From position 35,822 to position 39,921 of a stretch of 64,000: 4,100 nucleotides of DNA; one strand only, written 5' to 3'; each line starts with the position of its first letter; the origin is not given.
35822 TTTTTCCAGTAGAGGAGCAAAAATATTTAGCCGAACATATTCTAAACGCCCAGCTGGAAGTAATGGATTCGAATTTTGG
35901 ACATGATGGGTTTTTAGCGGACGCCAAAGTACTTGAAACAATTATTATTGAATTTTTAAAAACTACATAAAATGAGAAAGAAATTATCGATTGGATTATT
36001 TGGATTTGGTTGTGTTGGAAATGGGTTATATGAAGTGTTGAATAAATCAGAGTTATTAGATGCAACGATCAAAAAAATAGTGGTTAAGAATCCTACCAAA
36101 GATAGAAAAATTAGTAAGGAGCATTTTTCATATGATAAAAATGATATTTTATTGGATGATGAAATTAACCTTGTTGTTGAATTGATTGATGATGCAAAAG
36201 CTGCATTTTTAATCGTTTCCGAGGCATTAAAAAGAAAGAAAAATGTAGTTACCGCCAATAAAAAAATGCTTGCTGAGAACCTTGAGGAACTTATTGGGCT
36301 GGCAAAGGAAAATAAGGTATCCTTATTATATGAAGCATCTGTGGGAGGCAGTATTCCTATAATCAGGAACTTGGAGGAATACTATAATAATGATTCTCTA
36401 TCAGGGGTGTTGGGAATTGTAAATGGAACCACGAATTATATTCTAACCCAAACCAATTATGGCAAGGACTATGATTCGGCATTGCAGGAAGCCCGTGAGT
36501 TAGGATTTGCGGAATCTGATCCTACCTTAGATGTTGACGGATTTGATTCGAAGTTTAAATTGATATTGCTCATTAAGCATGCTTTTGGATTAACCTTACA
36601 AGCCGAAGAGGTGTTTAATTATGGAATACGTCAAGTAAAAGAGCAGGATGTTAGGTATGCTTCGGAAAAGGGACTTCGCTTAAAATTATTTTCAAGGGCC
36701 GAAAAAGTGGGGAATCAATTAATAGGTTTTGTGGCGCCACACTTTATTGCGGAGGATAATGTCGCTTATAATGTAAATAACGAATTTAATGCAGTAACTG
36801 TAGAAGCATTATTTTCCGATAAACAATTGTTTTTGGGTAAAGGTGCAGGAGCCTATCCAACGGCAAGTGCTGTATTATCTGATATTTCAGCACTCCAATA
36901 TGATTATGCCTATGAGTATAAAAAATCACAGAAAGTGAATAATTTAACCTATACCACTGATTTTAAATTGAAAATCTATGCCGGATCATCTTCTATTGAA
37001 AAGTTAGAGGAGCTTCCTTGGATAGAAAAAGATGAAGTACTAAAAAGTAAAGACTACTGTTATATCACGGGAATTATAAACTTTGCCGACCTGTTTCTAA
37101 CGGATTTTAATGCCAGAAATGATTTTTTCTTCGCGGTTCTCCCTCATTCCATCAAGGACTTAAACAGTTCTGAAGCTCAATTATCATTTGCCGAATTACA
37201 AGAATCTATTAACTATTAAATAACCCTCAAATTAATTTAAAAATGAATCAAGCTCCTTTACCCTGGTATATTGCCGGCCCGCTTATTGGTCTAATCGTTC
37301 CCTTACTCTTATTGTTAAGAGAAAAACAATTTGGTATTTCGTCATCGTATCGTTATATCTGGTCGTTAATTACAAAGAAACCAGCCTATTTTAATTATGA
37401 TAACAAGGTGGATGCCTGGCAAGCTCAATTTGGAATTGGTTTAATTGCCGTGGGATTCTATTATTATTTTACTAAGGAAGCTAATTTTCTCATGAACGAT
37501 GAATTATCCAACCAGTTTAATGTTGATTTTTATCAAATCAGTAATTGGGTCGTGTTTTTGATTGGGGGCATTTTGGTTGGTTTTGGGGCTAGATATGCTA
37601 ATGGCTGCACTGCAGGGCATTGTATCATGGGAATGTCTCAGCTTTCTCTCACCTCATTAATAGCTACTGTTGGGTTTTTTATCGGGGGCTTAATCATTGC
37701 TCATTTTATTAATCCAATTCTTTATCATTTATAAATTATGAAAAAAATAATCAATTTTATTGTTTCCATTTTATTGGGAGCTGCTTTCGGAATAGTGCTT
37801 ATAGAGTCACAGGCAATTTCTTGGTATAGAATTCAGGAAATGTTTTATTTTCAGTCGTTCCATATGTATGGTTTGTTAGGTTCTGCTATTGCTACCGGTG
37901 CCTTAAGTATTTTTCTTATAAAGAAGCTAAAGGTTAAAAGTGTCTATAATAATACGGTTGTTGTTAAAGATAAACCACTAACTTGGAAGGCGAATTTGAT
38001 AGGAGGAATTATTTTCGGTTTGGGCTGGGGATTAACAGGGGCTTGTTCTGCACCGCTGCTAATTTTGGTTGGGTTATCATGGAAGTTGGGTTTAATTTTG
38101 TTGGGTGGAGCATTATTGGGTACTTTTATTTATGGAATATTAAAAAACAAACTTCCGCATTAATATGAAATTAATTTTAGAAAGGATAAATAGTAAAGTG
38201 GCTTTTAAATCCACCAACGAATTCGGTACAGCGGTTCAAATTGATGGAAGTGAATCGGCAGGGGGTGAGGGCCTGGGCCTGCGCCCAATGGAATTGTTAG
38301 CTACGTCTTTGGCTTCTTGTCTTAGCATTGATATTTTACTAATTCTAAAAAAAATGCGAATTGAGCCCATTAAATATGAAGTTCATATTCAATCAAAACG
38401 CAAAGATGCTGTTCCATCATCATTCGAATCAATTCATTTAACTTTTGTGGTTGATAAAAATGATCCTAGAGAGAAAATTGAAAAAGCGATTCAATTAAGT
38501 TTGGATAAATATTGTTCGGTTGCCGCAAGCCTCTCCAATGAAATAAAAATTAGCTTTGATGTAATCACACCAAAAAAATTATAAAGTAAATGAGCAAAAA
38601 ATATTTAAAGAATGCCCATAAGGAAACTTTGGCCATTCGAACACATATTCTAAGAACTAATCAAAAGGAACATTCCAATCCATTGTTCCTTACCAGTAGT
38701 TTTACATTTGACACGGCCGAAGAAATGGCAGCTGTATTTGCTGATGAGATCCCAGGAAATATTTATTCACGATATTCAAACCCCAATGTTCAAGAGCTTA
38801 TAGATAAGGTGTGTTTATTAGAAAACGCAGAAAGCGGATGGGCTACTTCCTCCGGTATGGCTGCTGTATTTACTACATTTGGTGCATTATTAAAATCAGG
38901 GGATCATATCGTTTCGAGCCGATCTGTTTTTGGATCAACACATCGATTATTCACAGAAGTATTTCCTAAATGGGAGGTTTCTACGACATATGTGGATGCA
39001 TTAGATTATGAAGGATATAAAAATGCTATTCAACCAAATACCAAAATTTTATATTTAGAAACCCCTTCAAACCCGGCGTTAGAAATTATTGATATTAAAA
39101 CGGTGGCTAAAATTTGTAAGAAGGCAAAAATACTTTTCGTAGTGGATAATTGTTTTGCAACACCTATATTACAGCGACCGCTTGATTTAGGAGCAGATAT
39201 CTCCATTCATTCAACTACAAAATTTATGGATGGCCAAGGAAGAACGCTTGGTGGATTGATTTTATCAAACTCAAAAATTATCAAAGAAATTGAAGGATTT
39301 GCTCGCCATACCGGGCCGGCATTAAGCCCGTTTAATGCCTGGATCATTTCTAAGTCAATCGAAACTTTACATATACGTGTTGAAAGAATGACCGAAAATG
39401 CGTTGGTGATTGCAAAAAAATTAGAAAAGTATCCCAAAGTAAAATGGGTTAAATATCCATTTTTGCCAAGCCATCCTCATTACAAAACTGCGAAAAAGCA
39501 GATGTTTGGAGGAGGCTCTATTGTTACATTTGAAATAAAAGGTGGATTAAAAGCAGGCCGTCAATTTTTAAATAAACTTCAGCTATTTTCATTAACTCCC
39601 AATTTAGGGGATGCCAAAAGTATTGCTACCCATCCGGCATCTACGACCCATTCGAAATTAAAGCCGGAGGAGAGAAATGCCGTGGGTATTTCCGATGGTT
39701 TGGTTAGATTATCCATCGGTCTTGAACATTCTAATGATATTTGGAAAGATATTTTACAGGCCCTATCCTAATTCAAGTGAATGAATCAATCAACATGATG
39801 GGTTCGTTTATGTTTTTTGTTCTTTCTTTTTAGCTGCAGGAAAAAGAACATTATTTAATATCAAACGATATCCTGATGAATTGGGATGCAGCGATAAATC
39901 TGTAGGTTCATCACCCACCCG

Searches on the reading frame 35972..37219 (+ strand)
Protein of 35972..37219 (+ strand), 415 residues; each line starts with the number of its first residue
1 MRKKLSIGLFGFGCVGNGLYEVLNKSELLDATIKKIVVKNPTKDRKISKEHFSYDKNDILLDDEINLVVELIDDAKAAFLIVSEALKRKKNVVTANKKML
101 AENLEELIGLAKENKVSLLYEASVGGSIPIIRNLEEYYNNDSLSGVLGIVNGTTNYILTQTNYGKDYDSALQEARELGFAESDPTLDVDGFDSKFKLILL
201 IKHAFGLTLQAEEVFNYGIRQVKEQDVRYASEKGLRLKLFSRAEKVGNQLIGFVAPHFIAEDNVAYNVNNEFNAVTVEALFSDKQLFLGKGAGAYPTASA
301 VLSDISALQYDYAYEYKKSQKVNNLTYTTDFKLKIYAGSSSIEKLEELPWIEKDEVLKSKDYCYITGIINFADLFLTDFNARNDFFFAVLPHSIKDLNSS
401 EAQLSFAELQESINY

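Call 64: search_protein_families(library=pfam, proteins=[window:35972-37219:+], max_evalue=0.00001)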
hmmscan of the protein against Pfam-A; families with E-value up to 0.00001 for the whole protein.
window:35972-37219:+ (415 aa): 2 families
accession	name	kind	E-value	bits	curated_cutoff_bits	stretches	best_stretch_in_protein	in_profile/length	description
PF00742.24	Homoserine_dh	-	2.4e-49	168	22.9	1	129-305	1-172/173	Homoserine dehydrogenase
PF03447.22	NAD_binding_3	-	2.9e-12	47.8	24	1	11-121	1-116/116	Homoserine dehydrogenase, NAD binding domain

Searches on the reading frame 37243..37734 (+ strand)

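Call 64: search_protein_families(library=pfam, proteins=[window:37243-37734:+], max_evalue=0.00001)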
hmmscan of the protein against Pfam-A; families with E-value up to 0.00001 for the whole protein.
window:37243-37734:+ (163 aa): 1 family
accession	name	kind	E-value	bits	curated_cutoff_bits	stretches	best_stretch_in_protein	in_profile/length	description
PF04143.19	Sulf_transp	-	8.6e-16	58.8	27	1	4-150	175-309/310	Sulphur transport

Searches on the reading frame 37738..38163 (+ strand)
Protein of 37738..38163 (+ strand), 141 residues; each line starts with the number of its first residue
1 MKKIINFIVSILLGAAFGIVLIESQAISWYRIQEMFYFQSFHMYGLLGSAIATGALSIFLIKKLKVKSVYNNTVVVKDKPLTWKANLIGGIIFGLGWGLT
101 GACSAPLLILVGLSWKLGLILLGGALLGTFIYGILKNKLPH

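Call 64: search_protein_families(library=pfam, proteins=[window:37738-38163:+], max_evalue=0.00001)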
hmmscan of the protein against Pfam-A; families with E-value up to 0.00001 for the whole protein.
window:37738-38163:+ (141 aa): 1 family
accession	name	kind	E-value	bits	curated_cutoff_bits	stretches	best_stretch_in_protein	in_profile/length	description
PF04143.19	Sulf_transp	-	3e-08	34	27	1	32-130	10-101/310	Sulphur transport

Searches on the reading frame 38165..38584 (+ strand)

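Call 64: search_protein_families(library=pfam, proteins=[window:38165-38584:+], max_evalue=0.00001)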
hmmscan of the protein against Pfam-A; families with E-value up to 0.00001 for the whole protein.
window:38165-38584:+ (139 aa): 1 family
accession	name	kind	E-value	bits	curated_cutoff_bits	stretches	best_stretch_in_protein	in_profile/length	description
PF02566.24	OsmC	-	6.4e-22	78.3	27.5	1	34-130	1-98/100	OsmC-like protein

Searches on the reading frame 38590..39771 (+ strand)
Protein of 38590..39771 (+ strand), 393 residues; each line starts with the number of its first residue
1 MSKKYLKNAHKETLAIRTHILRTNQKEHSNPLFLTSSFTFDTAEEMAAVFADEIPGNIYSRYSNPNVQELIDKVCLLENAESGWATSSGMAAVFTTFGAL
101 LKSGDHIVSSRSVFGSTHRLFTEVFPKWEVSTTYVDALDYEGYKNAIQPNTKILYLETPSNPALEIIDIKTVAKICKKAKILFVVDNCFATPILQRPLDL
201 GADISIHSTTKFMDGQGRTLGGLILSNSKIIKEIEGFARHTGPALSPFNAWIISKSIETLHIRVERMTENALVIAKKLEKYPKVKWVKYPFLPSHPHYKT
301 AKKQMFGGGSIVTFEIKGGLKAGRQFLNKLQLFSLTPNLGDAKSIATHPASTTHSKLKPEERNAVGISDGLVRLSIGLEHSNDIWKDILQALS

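Call 64: search_protein_families(library=pfam, proteins=[window:38590-39771:+], max_evalue=0.00001)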
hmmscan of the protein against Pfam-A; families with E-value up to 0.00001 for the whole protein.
window:38590-39771:+ (393 aa): 4 families
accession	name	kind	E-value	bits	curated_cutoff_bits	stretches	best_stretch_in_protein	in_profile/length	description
PF01053.26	Cys_Met_Meta_PP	-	2.9e-134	447.9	27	1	13-392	2-380/381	Cys/Met metabolism PLP-dependent enzyme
PF00155.27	Aminotran_1_2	-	7.6e-10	38.9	19.7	1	57-286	33-297/361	Aminotransferase class I and II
PF00266.25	Aminotran_5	-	6.7e-06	25.7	21.5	0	86-214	70-204/371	Aminotransferase class-V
PF06838.17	Met_gamma_lyase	-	8e-06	25.1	24.2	0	135-233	140-245/405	Methionine gamma-lyase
